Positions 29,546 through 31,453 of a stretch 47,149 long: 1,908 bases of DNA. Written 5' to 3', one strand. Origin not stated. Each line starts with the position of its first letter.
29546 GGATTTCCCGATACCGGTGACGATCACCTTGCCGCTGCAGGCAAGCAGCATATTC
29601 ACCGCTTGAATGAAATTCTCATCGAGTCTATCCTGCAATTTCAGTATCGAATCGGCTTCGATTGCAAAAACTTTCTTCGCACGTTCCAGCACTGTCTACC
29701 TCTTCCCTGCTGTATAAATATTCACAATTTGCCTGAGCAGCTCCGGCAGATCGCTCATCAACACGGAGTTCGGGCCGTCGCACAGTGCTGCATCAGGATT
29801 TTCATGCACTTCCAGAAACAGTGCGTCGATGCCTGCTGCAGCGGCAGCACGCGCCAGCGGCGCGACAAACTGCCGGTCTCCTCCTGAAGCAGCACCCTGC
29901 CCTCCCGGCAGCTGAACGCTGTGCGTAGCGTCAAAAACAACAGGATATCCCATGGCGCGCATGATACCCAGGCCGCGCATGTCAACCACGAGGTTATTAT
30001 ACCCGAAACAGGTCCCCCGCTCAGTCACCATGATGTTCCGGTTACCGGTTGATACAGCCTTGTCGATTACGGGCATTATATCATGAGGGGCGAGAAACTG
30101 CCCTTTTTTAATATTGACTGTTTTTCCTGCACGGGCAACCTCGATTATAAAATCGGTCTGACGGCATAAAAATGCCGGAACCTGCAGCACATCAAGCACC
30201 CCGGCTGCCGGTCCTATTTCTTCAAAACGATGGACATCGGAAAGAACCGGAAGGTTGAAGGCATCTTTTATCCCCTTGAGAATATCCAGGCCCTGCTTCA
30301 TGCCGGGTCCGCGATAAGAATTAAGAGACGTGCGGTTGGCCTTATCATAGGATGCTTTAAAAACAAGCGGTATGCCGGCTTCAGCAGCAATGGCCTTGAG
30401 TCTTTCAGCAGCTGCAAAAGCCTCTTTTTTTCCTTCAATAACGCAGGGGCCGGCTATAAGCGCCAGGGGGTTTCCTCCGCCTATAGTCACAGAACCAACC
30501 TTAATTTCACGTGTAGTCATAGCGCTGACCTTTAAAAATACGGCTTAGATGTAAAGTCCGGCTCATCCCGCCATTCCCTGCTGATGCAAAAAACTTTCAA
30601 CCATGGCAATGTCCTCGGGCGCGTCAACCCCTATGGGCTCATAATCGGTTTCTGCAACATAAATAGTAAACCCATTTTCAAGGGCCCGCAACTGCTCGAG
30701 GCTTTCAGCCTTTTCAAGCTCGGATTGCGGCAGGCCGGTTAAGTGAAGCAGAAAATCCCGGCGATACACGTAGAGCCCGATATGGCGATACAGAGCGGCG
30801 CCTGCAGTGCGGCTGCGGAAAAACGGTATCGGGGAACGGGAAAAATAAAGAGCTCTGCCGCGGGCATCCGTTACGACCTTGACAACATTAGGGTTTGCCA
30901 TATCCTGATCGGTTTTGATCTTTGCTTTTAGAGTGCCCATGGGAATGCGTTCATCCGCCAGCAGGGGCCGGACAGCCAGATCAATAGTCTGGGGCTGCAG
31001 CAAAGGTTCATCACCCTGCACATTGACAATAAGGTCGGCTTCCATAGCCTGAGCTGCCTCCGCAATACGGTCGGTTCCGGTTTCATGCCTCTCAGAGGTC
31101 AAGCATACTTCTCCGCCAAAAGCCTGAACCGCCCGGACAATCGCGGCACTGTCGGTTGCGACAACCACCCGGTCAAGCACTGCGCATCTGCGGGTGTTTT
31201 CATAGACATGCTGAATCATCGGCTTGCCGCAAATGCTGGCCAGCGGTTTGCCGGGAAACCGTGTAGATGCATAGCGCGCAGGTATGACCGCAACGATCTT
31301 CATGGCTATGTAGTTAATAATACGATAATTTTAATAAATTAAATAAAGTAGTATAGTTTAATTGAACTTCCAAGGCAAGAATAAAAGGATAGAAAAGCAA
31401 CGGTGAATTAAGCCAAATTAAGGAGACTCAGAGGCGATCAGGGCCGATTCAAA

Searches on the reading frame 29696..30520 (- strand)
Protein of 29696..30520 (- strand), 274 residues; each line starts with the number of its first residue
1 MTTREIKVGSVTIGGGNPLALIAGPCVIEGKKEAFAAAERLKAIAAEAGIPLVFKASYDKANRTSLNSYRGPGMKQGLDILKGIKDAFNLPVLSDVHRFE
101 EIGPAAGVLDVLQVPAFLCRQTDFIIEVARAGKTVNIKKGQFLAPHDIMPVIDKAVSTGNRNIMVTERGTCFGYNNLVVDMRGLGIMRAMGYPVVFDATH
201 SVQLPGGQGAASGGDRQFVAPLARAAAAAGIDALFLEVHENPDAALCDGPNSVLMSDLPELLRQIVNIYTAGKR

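Call 7: search_protein_families(library=pfam, proteins=[window:29696-30520:-])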
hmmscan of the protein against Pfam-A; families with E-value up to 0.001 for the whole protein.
window:29696-30520:- (274 aa): 1 family
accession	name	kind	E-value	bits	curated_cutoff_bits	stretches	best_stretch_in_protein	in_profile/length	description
PF00793.26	DAHP_synth_1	-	1.1e-67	228.2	25.5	1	10-264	9-260/270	DAHP synthetase I family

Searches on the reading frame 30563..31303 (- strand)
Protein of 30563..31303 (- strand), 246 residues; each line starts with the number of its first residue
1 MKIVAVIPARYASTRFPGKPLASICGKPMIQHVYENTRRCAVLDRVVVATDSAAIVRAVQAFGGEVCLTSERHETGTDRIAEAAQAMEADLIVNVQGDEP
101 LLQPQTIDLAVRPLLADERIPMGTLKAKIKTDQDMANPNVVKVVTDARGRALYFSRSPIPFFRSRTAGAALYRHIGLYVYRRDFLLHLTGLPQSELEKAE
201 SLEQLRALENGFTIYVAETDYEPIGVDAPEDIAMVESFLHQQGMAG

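Call 7: search_protein_families(library=pfam, proteins=[window:30563-31303:-])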
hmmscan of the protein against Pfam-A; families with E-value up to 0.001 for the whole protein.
window:30563-31303:- (246 aa): 2 families
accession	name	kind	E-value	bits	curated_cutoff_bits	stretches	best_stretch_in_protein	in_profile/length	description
PF02348.25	CTP_transf_3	-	4.5e-61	206.8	22.6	1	4-213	1-216/217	Cytidylyltransferase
PF12804.13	NTP_transf_3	-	8.7e-10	39.4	27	1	13-111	9-108/160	MobA-like NTP transferase domain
